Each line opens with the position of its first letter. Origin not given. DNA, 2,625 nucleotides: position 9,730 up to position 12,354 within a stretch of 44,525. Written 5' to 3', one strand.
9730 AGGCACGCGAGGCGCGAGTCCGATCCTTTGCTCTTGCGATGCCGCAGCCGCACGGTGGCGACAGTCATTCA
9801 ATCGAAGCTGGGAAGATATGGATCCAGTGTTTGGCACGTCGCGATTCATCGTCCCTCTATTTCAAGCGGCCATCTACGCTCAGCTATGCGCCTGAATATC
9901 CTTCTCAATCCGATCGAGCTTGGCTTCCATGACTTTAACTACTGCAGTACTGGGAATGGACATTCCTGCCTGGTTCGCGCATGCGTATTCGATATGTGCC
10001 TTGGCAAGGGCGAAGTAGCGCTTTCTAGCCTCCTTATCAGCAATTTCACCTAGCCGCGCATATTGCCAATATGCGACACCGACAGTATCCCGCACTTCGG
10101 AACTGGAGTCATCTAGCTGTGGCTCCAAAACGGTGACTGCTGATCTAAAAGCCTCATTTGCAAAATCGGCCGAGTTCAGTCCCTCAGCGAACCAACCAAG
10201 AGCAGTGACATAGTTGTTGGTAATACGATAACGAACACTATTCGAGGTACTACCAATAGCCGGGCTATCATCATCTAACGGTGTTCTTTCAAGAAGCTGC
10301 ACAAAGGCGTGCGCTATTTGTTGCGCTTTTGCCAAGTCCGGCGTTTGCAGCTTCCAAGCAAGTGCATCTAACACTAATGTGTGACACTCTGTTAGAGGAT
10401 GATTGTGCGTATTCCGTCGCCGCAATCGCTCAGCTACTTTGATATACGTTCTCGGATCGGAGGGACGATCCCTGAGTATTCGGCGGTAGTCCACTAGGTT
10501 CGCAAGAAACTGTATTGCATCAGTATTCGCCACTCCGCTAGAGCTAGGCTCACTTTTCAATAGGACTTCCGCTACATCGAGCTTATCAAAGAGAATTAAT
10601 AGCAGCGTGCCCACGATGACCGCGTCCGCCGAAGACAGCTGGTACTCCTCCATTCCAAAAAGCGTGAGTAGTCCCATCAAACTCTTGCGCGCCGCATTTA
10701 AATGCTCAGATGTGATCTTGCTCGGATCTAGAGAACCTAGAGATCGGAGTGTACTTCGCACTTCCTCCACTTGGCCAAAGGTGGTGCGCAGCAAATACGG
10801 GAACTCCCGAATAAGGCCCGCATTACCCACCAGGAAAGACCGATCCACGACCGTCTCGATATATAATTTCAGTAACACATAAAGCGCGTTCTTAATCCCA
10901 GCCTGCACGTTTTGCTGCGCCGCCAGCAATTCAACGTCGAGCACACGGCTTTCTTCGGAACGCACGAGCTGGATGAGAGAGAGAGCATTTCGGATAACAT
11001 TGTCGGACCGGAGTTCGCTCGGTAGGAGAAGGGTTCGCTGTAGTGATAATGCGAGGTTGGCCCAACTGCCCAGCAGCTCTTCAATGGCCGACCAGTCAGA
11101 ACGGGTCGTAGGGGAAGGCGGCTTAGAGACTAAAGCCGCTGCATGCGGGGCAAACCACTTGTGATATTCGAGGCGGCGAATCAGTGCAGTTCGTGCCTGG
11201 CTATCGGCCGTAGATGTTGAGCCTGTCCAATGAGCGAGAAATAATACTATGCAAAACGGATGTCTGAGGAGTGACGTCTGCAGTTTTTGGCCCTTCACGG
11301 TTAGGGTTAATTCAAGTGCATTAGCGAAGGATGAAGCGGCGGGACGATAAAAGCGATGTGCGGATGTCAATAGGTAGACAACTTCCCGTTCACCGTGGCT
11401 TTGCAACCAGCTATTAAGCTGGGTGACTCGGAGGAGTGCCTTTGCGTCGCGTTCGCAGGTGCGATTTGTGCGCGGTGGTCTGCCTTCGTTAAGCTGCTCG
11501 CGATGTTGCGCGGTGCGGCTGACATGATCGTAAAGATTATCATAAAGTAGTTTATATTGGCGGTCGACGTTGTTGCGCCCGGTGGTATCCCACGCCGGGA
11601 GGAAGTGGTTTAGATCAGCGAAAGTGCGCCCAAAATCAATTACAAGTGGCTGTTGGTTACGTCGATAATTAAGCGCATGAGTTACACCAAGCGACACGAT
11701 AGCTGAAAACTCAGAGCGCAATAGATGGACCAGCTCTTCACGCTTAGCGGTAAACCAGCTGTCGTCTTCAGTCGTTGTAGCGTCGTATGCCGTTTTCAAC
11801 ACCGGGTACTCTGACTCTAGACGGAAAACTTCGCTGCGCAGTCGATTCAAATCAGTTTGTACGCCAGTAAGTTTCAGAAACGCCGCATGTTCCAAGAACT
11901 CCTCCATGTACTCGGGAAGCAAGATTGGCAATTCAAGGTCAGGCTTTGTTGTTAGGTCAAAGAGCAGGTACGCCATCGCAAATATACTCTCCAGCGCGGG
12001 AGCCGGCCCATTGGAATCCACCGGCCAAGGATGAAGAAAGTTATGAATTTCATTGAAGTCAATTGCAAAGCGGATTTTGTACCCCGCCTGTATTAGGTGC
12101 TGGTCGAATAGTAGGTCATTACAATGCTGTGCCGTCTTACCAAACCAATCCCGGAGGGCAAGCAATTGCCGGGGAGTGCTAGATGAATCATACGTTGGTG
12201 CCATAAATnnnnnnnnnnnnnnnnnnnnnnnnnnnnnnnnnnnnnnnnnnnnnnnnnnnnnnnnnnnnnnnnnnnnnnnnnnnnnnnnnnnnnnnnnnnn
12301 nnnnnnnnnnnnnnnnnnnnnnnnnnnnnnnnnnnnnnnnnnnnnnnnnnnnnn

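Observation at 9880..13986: Uncharacterised, translationally coupled three-gene operon (304/288/774 aa) embedded among mobile and defence remnants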

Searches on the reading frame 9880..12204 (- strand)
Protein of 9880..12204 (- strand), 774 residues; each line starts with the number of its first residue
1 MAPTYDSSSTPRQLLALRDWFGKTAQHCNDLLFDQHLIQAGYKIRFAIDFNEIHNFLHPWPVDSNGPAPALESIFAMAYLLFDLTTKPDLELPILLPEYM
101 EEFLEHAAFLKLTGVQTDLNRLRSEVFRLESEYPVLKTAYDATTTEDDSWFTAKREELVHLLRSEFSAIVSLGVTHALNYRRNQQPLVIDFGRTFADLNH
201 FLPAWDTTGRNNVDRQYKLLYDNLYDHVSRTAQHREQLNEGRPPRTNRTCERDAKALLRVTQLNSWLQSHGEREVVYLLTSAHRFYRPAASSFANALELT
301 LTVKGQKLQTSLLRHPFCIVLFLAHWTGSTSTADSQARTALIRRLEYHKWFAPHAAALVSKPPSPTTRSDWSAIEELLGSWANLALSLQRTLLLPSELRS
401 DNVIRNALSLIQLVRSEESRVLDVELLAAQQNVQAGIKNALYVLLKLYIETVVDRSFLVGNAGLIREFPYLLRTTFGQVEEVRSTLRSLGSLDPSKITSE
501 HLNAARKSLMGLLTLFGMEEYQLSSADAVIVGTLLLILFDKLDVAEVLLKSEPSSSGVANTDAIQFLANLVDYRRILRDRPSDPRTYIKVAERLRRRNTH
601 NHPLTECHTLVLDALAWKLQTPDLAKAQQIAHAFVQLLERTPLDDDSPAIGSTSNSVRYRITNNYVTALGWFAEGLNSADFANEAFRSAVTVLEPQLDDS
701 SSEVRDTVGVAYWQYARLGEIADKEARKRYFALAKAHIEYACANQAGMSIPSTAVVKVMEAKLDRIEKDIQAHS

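Call 5: search_protein_families(library=pfam, proteins=[window:9880-12204:-], max_evalue=1)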
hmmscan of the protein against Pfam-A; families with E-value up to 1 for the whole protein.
window:9880-12204:- (774 aa): 1 family
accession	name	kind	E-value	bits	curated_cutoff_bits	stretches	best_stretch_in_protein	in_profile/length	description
PF12348.14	CLASP_N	-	0.13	12.2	27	1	682-717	170-205/227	CLASP N terminal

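Call 6: search_protein_families(library=padloc, proteins=[window:9880-12204:-], max_evalue=1)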
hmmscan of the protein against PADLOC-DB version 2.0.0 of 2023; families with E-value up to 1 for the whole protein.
window:9880-12204:- (774 aa): 0 families
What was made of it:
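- Closest known: Multi-gene orphan defence systems found by defence-island mining. Different: None of the 5027 PADLOC models matches (call 6).
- There is no functional data and no homology to any defence protein (PADLOC, call 6). None of the three proteins hits PADLOC (call 6).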

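Call 7: search_protein_families(library=ncbifam, proteins=[window:9880-12204:-], max_evalue=1)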
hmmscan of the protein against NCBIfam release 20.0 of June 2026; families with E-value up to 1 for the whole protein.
window:9880-12204:- (774 aa): 0 families
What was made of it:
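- Checked: No Pfam, NCBIfam or PADLOC hit for A, B or C (calls 5-7).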

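Call 12: find_homologous_proteins(query=window:9880-12204:-, max_evalue=0.001)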
Query window:9880-12204:- (774 aa): 3 proteins with E <= 0.001 among 8000 candidates.
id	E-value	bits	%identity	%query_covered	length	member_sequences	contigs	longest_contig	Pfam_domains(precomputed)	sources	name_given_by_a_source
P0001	0.0e+0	1735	100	100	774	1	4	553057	-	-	-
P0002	4.1e-76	275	30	90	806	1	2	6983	-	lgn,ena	-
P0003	1.1e-63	234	28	92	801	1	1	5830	-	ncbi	-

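Call 13: find_encoding_contigs(protein=P0002, flank=10000)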
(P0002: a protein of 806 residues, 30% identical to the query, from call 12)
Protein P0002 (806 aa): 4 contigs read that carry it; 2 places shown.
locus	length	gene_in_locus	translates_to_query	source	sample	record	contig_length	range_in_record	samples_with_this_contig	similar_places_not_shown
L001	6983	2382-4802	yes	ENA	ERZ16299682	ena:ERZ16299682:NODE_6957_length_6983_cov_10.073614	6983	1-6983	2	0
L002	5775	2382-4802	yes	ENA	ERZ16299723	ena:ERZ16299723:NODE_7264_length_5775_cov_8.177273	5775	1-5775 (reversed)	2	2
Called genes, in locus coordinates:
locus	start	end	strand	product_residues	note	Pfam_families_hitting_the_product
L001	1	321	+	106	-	?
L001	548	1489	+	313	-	-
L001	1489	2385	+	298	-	-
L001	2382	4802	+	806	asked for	-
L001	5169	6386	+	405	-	PF03382:DUF285, PF13860:FlgD_ig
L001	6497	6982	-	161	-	?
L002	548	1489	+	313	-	-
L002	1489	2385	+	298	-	-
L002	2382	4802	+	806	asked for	-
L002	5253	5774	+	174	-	?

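Call 14: find_encoding_contigs(protein=P0003, flank=10000)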
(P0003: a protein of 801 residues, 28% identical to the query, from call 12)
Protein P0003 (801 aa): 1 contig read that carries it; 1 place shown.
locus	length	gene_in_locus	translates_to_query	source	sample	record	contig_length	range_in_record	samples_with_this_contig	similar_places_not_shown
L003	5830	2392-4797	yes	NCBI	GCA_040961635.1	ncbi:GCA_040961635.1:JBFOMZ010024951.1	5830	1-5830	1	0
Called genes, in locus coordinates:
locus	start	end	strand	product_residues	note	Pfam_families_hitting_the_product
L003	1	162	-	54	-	?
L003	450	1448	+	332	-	-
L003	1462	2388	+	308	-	-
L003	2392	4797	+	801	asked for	-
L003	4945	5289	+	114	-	-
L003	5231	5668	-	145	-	PF06114:Peptidase_M78 (weak)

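Call 15: find_encoding_contigs(protein=P0001, flank=10000)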
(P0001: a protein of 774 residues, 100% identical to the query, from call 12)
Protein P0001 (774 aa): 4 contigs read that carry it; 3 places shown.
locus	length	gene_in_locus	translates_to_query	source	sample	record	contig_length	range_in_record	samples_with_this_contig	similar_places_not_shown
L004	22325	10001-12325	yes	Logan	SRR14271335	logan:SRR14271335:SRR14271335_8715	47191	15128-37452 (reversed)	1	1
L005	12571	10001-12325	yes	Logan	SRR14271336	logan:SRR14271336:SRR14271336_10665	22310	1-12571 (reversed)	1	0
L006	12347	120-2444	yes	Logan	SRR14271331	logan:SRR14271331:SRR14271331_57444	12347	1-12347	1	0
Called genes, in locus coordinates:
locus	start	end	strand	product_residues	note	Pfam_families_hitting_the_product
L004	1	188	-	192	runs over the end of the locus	-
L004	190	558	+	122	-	-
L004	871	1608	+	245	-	-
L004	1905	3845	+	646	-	-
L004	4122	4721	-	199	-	PF00072:Response_reg, PF13560:HTH_31 (weak), PF01381:HTH_3, PF12844:HTH_19 (weak)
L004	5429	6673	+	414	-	PF00089:Trypsin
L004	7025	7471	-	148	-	-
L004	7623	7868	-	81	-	-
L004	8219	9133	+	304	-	-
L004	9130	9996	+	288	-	-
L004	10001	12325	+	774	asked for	-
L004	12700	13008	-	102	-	-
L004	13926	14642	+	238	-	-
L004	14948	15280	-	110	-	-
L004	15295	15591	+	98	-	PF05717:TnpB_IS66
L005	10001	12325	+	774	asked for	-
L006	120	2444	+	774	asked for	-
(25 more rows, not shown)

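Call 29: search_solved_structures(query=A3, max_evalue=10)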
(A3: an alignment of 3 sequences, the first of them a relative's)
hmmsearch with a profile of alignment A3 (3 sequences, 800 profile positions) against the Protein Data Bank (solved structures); distinct sequences matched with E-value up to 10: 1.
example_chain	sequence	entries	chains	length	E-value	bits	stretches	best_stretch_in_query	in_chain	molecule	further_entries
29vz_A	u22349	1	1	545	2.1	9.8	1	385-428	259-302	Cannabichromenic acid synthase (Fragment)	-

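Call 32: search_protein_representatives(alignment_id=A3)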
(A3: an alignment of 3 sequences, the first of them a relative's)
Query: 3 sequences, 800 profile positions. Proteins with E-value up to 0.001 (for the whole library): 16; up to 1e-10: 8; up to 1e-30: 7. The best 16 are listed.
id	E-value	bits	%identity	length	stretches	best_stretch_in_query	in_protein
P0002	0.0e+00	1356.3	-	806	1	1-800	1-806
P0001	0.0e+00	1280.6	-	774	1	1-799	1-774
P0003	0.0e+00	1246.7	-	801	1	1-799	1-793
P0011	1.4e-157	542.9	-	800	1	19-796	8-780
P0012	9.1e-148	510.4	-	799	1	15-770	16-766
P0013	1.8e-96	340.8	-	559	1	248-782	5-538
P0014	4.1e-79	283.4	-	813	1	13-748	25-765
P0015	5.3e-12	61.4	-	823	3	27-107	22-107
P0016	2.6e-10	55.8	-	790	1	27-601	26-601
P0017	4.7e-07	45.0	-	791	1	25-169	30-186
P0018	9.2e-06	40.8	-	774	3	27-110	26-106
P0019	1.3e-05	40.2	-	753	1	23-285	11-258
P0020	3.4e-05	38.9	-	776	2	372-764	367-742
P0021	7.6e-05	37.7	-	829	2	29-144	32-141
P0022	8.7e-05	37.5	-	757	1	8-511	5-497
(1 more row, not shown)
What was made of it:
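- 9880..12204 (-): Gene C, 774 aa, the large subunit. It starts 4 nt after B's stop. 16 relatives in 1.84e9 representative proteins (call 32).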

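Call 33: search_protein_families(library=pfam, proteins=[P0011, P0012, P0014, P0015, P0016, P0017, P0018, P0019, P0020, P0021], max_evalue=0.1)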
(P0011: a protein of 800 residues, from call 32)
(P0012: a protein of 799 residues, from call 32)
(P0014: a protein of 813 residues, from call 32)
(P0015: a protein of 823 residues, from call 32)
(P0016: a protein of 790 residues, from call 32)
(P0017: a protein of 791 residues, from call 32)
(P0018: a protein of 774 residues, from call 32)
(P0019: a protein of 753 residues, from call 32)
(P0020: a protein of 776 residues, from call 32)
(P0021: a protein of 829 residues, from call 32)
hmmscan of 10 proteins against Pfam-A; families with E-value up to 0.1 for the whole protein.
P0011 (800 aa): 0 families

P0012 (799 aa): 0 families

P0014 (813 aa): 2 families
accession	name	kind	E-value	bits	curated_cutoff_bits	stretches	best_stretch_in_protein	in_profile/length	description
PF13374.12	TPR_10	-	4e-06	27.1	27.5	1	706-738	3-35/42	Tetratricopeptide repeat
PF13424.12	TPR_12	-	0.0013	19.4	30.1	0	706-744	4-42/77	Tetratricopeptide repeat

P0015 (823 aa): 1 family
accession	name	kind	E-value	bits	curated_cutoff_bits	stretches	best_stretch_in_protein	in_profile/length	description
PF10438.15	Cyc-maltodext_C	-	0.062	13.8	22.2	0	456-493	15-52/76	Cyclo-malto-dextrinase C-terminal domain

P0016 (790 aa): 3 families
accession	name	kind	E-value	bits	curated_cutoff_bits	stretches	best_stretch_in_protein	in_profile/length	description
PF18825.6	LPD13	-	0.0018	18.6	27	1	93-142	28-77/139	Large polyvalent protein-associated domain 13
PF20308.4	TPR-S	-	0.0042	18.1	27.6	0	698-757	33-88/102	Tetratricopeptide Repeats-Sensor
PF01442.23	Apolipoprotein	-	0.029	14.5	90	0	395-527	63-156/190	Apolipoprotein A1/A4/E domain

P0017 (791 aa): 0 families

P0018 (774 aa): 6 families
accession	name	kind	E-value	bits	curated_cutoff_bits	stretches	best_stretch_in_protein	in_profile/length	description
PF07719.23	TPR_2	-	0.001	19.5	27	0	620-643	5-28/34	Tetratricopeptide repeat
PF00515.34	TPR_1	-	0.0017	18.6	27.8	0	620-642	5-27/34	Tetratricopeptide repeat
PF25058.1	ARM_TT21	-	0.0032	17.9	27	1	614-699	5-90/155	Tetratricopeptide repeat protein 21 ARM repeat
PF13424.12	TPR_12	-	0.019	15.6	30.1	0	620-653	7-41/77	Tetratricopeptide repeat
PF10602.15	RPN7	-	0.04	14.1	29.6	1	585-647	83-144/174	26S proteasome subunit RPN7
PF23300.3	HEAT_Nup120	-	0.07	13.4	29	0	605-667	15-79/170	Nucleoporin Nup120, HEAT repeats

P0019 (753 aa): 0 families

P0020 (776 aa): 1 family
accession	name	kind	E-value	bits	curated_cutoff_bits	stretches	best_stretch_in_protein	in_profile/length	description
PF08461.16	HTH_12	-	0.012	16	21.4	1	8-28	32-52/66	Ribonuclease R winged-helix domain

P0021 (829 aa): 1 family
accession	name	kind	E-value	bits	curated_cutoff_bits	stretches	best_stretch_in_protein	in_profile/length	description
PF09498.15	DUF2388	-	0.035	14.6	25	0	387-428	27-68/70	Protein of unknown function (DUF2388)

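Call 34: find_encoding_contigs(protein=P0011, flank=10000)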
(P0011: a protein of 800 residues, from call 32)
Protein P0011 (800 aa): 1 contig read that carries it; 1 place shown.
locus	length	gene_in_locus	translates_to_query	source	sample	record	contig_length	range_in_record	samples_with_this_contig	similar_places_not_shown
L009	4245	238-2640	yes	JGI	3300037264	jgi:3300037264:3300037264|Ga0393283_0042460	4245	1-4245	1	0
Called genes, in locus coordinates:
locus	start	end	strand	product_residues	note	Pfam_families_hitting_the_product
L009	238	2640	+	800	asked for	-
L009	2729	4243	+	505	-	?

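Call 35: find_encoding_contigs(protein=P0012, flank=10000)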
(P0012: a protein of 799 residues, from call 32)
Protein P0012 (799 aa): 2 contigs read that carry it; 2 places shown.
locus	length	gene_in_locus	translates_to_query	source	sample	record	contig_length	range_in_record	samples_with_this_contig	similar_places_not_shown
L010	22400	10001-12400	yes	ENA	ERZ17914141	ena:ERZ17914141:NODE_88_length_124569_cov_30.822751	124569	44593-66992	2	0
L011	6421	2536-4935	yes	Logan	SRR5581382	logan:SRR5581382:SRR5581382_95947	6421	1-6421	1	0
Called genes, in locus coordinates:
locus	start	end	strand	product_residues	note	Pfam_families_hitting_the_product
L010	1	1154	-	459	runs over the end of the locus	PF07690:MFS_1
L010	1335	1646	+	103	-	PF02416:TatA_B_E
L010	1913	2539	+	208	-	PF07238:PilZ (weak)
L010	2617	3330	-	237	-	PF13189:Cytidylate_kin2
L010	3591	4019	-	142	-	PF08308:PEGA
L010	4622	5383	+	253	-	PF07238:PilZ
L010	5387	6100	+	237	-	-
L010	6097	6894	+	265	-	-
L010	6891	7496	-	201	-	-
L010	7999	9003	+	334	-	-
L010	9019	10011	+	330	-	-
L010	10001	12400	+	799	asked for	-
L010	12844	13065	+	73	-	-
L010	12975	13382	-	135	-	PF02823:ATP-synt_DE_N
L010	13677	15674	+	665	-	PF00884:Sulfatase, PF01663:Phosphodiest, PF13176:TPR_7 (faint), PF16347:SGSH_C, PF13432:TPR_16 (weak), PF13424:TPR_12 (weak), PF13371:TPR_9 (weak), PF07719:TPR_2 (weak), +10 more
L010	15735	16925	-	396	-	-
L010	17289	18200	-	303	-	-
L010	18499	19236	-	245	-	PF01209:Ubie_methyltran, PF13489:Methyltransf_23 (weak), PF08241:Methyltransf_11, PF08242:Methyltransf_12, PF13649:Methyltransf_25, PF13847:Methyltransf_31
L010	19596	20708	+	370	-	PF00676:E1_dh, PF13292:DXP_synthase_N (weak), PF00456:Transketolase_N (weak)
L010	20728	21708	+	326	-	PF02779:Transket_pyr, PF02780:Transketolase_C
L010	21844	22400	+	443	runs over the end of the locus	PF00364:Biotin_lipoyl, PF25917:BSH_RND (faint), PF25984:BSH_YknX (faint), PF02817:E3_binding, PF00198:2-oxoacid_dh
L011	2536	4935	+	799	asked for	-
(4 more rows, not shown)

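Call 36: find_encoding_contigs(protein=P0014, flank=10000)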
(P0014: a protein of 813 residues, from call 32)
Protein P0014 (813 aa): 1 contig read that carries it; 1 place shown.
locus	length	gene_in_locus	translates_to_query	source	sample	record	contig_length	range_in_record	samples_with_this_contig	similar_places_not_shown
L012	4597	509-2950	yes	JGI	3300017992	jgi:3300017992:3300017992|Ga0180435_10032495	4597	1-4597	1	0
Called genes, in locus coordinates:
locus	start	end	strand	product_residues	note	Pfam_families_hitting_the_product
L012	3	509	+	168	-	?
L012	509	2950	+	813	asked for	PF13374:TPR_10 (faint)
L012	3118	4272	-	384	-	PF03916:NrfD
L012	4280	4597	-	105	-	?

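Call 37: find_encoding_contigs(protein=P0016, flank=10000)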
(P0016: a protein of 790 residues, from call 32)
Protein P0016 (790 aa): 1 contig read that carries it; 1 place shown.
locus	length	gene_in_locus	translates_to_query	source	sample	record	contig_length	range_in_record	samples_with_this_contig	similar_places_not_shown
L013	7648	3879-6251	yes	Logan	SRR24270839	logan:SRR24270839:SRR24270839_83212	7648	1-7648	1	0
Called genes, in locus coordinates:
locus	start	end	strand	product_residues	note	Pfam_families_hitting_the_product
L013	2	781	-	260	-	?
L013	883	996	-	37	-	-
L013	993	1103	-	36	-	-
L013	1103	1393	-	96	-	PF01638:HxlR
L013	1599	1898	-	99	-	-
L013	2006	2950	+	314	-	-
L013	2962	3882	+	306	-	-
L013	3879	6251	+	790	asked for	-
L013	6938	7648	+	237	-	?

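Call 38: predict_structure(alignment_id=A3)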
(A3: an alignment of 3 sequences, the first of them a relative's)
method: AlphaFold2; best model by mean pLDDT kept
length: 774 residues; sequences in the alignment: 3
mean_pLDDT: 48.6   pTM: 0.35
mean pLDDT of the five models: 48.6, 46.9, 46.3, 41.8, 40.7
residues with pLDDT >= 90: 8; 70-90: 95; 50-70: 219; < 50: 452
segments of 3 or more residues with pLDDT < 50: 1-42, 48-97, 99-123, 142-149, 169-247, 280-316, 327-374, 409-525, 553-560, 640-657, 746-755
pLDDT, mean of each block of 10 residues (from residue 1): 30 33 29 36 49 36 33 33 31 41 38 38 55 58 45 55 51 35 28 30 33 34 37 34 44 65 63 57 40 32 30 44 48 40 46 27 33 51 63 56 53 35 28 33 34 31 29 30 43 43 47 37 47 53 66 46 62 62 68 65 58 64 64 63 34 44 69 78 87 71 76 88 85 88 55 55 82 77
secondary structure, 60 per line:
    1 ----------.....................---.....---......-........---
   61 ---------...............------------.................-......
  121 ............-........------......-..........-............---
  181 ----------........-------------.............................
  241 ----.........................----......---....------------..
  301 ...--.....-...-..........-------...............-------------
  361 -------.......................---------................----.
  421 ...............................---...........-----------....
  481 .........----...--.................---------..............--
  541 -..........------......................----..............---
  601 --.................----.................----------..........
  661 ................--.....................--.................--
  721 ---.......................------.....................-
elements in order (helices of 4 or more, strands of 3 or more residues): H11-31 H35-39 E43-48 H50-57 H70-84 H97-113 H115-132 H134-141 H148-153 H155-164 H166-177 H191-198 H212-240 H245-269 E274-279 H283-286 E299-303 E306-310 H316-325 H333-347 H368-390 H400-415 H420-451 H455-465 H477-489 H499-515 H525-538 H542-551 H558-579 H584-597 H603-619 H624-640 H651-676 H679-699 H702-718 H724-746 H753-773
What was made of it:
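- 10648..11154 (-): C residues 351-519, the central helical region, with the subfamily motif W-x-NLALSLQ. Most relatives carry a Cys cluster at its start, which this protein lacks. The model here is low-confidence and helical (call 38).
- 9880..10647 (-): C residues 520-774 plus the stop codon, a TPR-like alpha-solenoid. N663 and T707 are invariant and D602 is nearly so. It is the predicted sensor or protein-interaction module. pLDDT 60-88, all helical (call 38).
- On TPR repeat proteins: Residues 540-774 are all helical at pLDDT 60-88 (call 38).
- Tried and rejected: It was too poor to use for the N-terminal and middle regions (call 38).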

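Call 41: find_related_loci(query=A3, collection=genome_contigs, flank=10000)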
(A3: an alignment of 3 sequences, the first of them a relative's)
Query A3 (774 aa) in genome_contigs; peptide patterns used: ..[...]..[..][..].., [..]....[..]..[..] (x = any residue, [..] = any of these).
51 stretches matched a pattern, but none encodes a relative of the query by tblastn (E <= 1e-3).

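Call 42: find_related_loci(query=A3, collection=metagenome_contigs, flank=10000)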
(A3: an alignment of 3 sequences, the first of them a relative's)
Query A3 (774 aa) in metagenome_contigs; peptide patterns used: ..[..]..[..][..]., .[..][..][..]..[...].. (x = any residue, [..] = any of these).
600 stretches matched a pattern, but none encodes a relative of the query by tblastn (E <= 1e-3).

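Call 46: search_protein_families(library=pfam, alignment_id=A4, max_evalue=10)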
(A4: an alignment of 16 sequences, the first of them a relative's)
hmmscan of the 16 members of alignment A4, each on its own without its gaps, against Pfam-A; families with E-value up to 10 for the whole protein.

A. member 1, P0001 (774 aa): 1 family
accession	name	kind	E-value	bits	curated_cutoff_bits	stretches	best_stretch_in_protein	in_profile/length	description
PF12348.14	CLASP_N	-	0.13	12.2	27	1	682-717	170-205/227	CLASP N terminal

B. families by the number of members that match (of 16 scanned): 29 families (the first 25 are shown)
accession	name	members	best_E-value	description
PF13424.12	TPR_12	3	0.0013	Tetratricopeptide repeat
PF07719.23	TPR_2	2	0.001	Tetratricopeptide repeat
PF13374.12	TPR_10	1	4e-06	Tetratricopeptide repeat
PF00515.34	TPR_1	1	0.0017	Tetratricopeptide repeat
PF18825.6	LPD13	1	0.0018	Large polyvalent protein-associated domain 13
PF25058.1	ARM_TT21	1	0.0032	Tetratricopeptide repeat protein 21 ARM repeat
PF20308.4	TPR-S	1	0.0042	Tetratricopeptide Repeats-Sensor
PF14559.12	TPR_19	1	0.0091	Tetratricopeptide repeat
PF08461.16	HTH_12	1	0.012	Ribonuclease R winged-helix domain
PF13174.12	TPR_6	1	0.015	Tetratricopeptide repeat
PF01442.23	Apolipoprotein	1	0.029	Apolipoprotein A1/A4/E domain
PF00750.26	tRNA-synt_1d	1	0.03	tRNA synthetases class I (R), catalytic domain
PF09498.15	DUF2388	1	0.035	Protein of unknown function (DUF2388)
PF10602.15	RPN7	1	0.04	26S proteasome subunit RPN7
PF23349.2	BBS7_hp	1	0.045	BBS7 hairpin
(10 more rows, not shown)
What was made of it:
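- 9880..10647 (-): Sub-threshold TPR Pfam hits in relatives (calls 33, 46).
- On TPR repeat proteins: Three of 16 members hit TPR_12 weakly (calls 33, 46).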
